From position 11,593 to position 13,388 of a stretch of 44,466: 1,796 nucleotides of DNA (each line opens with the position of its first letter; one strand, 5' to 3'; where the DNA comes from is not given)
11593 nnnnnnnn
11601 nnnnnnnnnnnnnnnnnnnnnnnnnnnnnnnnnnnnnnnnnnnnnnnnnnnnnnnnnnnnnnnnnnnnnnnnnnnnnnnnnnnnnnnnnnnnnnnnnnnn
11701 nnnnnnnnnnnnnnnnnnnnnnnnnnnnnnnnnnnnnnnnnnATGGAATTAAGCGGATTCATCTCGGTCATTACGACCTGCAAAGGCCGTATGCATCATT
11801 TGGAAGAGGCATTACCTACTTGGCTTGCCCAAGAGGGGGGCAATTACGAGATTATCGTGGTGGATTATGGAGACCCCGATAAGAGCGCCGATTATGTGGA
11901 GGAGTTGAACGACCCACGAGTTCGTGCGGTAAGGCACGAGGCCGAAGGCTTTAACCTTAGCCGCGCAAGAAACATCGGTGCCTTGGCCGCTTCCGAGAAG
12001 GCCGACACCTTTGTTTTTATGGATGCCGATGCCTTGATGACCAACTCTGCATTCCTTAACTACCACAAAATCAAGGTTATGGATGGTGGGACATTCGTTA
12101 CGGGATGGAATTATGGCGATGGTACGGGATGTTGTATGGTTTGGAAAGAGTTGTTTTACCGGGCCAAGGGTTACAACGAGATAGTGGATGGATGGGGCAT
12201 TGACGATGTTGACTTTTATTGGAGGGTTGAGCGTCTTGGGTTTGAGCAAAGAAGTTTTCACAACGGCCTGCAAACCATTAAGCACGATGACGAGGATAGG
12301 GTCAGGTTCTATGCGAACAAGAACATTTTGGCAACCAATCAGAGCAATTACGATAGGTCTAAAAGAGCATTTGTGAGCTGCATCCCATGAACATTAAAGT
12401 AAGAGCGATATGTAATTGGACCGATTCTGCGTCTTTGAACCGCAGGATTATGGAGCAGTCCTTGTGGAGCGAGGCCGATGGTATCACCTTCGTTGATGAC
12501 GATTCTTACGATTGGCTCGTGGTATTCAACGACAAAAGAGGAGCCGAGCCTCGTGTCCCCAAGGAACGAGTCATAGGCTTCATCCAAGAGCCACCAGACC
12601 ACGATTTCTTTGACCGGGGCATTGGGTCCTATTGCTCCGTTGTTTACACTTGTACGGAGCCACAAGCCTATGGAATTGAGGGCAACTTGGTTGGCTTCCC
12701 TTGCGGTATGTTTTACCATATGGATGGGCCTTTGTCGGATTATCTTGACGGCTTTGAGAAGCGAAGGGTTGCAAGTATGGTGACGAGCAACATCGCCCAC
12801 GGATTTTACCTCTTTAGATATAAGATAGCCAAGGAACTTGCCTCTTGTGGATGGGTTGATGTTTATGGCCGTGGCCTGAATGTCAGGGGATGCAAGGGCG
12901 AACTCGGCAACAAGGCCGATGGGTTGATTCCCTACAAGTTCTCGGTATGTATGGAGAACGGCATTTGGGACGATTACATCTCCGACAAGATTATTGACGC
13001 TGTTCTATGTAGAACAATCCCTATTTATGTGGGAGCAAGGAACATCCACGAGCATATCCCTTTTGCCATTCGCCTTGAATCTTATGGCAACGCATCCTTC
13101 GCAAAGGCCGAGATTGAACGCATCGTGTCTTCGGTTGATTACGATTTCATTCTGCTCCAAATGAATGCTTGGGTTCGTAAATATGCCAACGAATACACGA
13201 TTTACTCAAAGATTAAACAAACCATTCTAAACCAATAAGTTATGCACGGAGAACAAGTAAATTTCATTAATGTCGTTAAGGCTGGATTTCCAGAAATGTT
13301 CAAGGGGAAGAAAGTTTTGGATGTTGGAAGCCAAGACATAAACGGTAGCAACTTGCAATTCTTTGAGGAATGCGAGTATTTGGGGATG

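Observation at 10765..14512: Five-gene glycosylation/methylation island inserted inside the virion structural module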

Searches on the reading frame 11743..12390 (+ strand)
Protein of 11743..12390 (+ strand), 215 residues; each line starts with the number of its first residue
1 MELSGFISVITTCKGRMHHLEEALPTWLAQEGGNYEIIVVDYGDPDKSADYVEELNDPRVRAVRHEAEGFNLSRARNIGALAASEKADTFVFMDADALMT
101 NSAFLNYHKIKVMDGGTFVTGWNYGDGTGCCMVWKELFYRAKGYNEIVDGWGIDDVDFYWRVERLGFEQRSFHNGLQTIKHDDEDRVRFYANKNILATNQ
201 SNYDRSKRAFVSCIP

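Call 3: search_protein_families(library=pfam, proteins=[window:11743-12390:+], max_evalue=0.1)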
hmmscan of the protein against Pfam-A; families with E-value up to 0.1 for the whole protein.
window:11743-12390:+ (215 aa): 5 families
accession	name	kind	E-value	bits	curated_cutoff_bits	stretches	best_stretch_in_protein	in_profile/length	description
PF00535.33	Glycos_transf_2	-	4.6e-15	56.4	23.3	1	8-102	1-94/168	Glycosyl transferase family 2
PF10111.15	Glyco_tranf_2_2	-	1.2e-08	35.2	27.3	1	18-110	13-105/276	Glycosyltransferase like family 2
PF02709.20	Glyco_transf_7C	-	2.5e-06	27.5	23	1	128-178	21-71/78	N-terminal domain of galactosyltransferase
PF13641.12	Glyco_tranf_2_3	-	0.00049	20.6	27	1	7-105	3-105/230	Glycosyltransferase like family 2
PF13704.12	Glyco_tranf_2_4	-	0.022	15.7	27.5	1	23-102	6-87/98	Glycosyl transferase family 2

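Call 4: search_protein_families(library=phrogs, proteins=[window:11743-12390:+], max_evalue=0.01)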
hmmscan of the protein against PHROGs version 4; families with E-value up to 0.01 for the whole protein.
window:11743-12390:+ (215 aa): 2 families
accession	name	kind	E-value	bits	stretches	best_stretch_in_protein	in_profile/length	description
phrog_13126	-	moron, auxiliary metabolic gene and host takeover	3.2e-05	24.3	1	27-100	19-89/394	beta-1,4-glycosyltransferase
phrog_2456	-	moron, auxiliary metabolic gene and host takeover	0.00016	22.3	0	103-174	114-184/239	glycosyltransferase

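Call 90: search_protein_families(library=ncbifam, proteins=[window:11743-12390:+], max_evalue=0.01)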
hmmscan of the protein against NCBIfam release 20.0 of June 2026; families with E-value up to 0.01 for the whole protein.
window:11743-12390:+ (215 aa): 13 families
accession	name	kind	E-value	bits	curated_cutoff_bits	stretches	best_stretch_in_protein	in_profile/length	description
TIGR03937.1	PgaC_IcaA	equivalog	3.2e-08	33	422.3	1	6-104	46-143/407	poly-beta-1,6-N-acetyl-D-glucosamine synthase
NF041875.1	EPS_EpsD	equivalog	4.2e-07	29.7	370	1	7-109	1-101/325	exopolysaccharide biosynthesis glycosyltransferase EpsD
NF007482.0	PRK10073.1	equivalog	5e-07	29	423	1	6-101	7-100/334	glycosyltransferase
TIGR03965.1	mycofact_glyco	equivalog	5.4e-07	28.8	280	1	8-98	77-166/467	mycofactocin biosynthesis glycosyltransferase MftF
TIGR04283.1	glyco_like_mftF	equivalog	8.3e-07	28.8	182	1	7-104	1-90/221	TIGR04283 family arsenosugar biosynthesis glycosyltransferase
NF050819.1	PolSacchBiosHfsG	equivalog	1.4e-06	27.7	500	1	24-108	28-113/302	polysaccharide biosynthesis protein HfsG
NF038299.1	EPS_HpsN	equivalog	7.9e-06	25.1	425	1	6-111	2-105/317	hormogonium polysaccharide biosynthesis glycosyltransferase HpsN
NF041394.1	GtaseAglG_Halo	equivalog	0.00025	20.4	440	1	9-101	7-97/304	glucosyl-dolichyl phosphate glucuronosyltransferase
NF047683.1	TeichurnBiosyTuaG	equivalog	0.00058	19.6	400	1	6-99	7-99/252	teichuronic acid biosynthesis protein TuaG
TIGR04440.1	glyco_TIGR04440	domain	0.00062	19.6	70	1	8-100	3-95/215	TIGR00180 family glycosyltransferase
NF007453.0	PRK10018.1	equivalog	0.00067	19.4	382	1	7-105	8-108/280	colanic acid biosynthesis glycosyltransferase WcaA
TIGR04017.1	WcaA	equivalog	0.00085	19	495.75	1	7-105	7-107/279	colanic acid biosynthesis glycosyltransferase WcaA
NF050050.1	ProtGlycPglI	equivalog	0.0013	18.1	500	1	6-104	3-101/306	GalNAc(5)-diNAcBac-PP-undecaprenol beta-1,3-glucosyltransferase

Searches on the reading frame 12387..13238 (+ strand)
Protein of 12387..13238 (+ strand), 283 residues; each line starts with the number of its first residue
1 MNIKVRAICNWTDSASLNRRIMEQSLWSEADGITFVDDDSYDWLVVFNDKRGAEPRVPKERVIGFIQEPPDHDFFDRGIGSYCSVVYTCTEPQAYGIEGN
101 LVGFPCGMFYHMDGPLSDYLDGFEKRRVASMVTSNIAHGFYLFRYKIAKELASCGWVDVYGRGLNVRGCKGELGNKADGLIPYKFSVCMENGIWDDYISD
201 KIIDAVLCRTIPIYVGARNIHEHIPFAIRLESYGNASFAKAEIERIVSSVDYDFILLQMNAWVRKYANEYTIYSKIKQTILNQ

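Call 3: search_protein_families(library=pfam, proteins=[window:12387-13238:+], max_evalue=0.1)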
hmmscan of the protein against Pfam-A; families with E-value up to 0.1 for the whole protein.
window:12387-13238:+ (283 aa): 1 family
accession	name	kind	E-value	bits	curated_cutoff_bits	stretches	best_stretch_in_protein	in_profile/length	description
PF00852.26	Glyco_transf_10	-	3.8e-10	40.2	23.9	1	125-225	4-102/182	Glycosyltransferase family 10 (fucosyltransferase) C-term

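Call 4: search_protein_families(library=phrogs, proteins=[window:12387-13238:+], max_evalue=0.01)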
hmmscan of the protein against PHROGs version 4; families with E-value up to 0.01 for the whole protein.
window:12387-13238:+ (283 aa): 0 families

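Call 46: search_solved_structures(query=A4, max_evalue=1, show_alignments=2)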
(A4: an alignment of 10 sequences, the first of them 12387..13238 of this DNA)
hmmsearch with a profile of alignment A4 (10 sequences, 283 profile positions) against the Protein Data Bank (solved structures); distinct sequences matched with E-value up to 1: 8.
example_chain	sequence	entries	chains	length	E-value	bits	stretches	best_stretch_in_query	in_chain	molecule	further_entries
2nzw_A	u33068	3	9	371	7.1e-09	38.8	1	171-246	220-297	Alpha1,3-fucosyltransferase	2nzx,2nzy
5zoi_A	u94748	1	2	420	8.8e-09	38.5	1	171-246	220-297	Alpha-(1,3)-fucosyltransferase FucT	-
9s6a_A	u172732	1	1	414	9.2e-07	31.8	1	105-237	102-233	Glycoprotein 3-alpha-L-fucosyltransferase A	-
8d0o_A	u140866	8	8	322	6.5e-05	25.8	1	124-264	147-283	4-galactosyl-N-acetylglucosaminide 3-alpha-L-fucosyltransferase 9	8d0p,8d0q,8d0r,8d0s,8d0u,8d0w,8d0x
7yro_A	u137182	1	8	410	0.00047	23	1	182-225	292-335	Fucosyltransferase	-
5njf_A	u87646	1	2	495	0.26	13.9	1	176-253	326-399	Metalloprotease TldD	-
5njc_A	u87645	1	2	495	0.26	13.9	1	176-253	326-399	Metalloprotease TldD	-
5nj5_A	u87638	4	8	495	0.26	13.9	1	176-253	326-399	Metalloprotease TldD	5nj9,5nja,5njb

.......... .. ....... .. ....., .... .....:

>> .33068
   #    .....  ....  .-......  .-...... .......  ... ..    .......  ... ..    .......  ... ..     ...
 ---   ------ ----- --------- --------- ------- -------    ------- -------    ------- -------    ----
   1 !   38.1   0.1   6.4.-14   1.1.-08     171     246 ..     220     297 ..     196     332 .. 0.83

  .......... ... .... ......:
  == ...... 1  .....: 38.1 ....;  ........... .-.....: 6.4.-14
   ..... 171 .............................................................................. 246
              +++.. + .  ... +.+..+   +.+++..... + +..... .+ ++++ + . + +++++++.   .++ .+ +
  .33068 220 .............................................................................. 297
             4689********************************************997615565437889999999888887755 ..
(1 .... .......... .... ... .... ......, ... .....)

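Call 65: search_dna_similar(query=window:12387-13238:+, collection=phages, mode=protein, max_rows=25, max_evalue=0.001)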
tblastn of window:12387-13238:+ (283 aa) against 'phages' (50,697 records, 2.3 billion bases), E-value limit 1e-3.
Records with a match: 13; places in all: 13; records where one place covers at least 80% of the query: 0.
Best place of each record, by identity: <60% 13.
By first word of the organism name: Synechococcus 9; Marine 2; uncultured 2.
By host as written in the record: - 4; Synechococcus sp. WH8102 2; Synechococcus sp. KCZYC6 2; Synechococcus sp. WH 7803 2; Synechococcus sp. WH8017 2; Synechococcus sp. WH7803 1.
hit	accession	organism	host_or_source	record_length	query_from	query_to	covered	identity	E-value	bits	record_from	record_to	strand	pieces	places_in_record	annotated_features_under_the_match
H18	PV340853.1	Synechococcus phage Sf-CH8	Synechococcus sp. WH8102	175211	123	224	36%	36.5%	2e-8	61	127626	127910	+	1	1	hypothetical protein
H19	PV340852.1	Synechococcus phage Sf-CH5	Synechococcus sp. WH8102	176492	123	224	36%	36.5%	2e-8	61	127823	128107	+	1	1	hypothetical protein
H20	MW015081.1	Synechococcus phage S-SRM01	Synechococcus sp. KCZYC6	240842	123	220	35%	38.0%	1e-9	65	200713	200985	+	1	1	putative transferase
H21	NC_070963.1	Synechococcus phage S-SRM01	Synechococcus sp. KCZYC6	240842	123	220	35%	38.0%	1e-9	65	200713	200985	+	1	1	putative transferase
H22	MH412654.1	Synechococcus phage S-T4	Synechococcus sp. WH 7803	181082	123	220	35%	37.0%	4e-8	60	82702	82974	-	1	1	hypothetical protein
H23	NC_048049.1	Synechococcus phage S-T4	Synechococcus sp. WH 7803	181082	123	220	35%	37.0%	4e-8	60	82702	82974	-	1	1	hypothetical protein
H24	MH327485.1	Marine virus AG-341-P01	single cell amplified by WGA-X; seawater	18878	124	224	36%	35.0%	6e-8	59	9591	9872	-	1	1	record has no annotation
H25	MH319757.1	Marine virus AG-345-O18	single cell amplified by WGA-X; seawater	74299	124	224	36%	35.0%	7e-8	59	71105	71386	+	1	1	record has no annotation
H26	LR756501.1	uncultured phage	metagenomic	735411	123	220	35%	35.6%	2e-4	49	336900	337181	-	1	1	record has no annotation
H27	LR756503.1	uncultured phage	metagenomic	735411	123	220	35%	35.6%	2e-4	49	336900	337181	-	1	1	record has no annotation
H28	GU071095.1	Synechococcus phage S-SM2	Synechococcus sp. WH8017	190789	123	223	36%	34.0%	5e-7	57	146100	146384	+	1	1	putative transferase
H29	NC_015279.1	Synechococcus phage S-SM2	Synechococcus sp. WH8017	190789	123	223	36%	34.0%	5e-7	57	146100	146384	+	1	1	putative transferase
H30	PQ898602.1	Synechococcus phage S-SCSM2R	Synechococcus sp. WH7803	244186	123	220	35%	32.0%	1e-6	56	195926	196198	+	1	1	glycosyltransferase family 10 protein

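Call 90: search_protein_families(library=ncbifam, proteins=[window:12387-13238:+], max_evalue=0.01)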
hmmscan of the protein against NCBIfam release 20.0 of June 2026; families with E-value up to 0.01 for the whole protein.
window:12387-13238:+ (283 aa): 1 family
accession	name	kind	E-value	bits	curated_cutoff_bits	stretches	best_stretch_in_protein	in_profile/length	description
NF008006.0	PRK10735.1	equivalog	0.00011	20.8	513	1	166-254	302-386/481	metalloprotease TldD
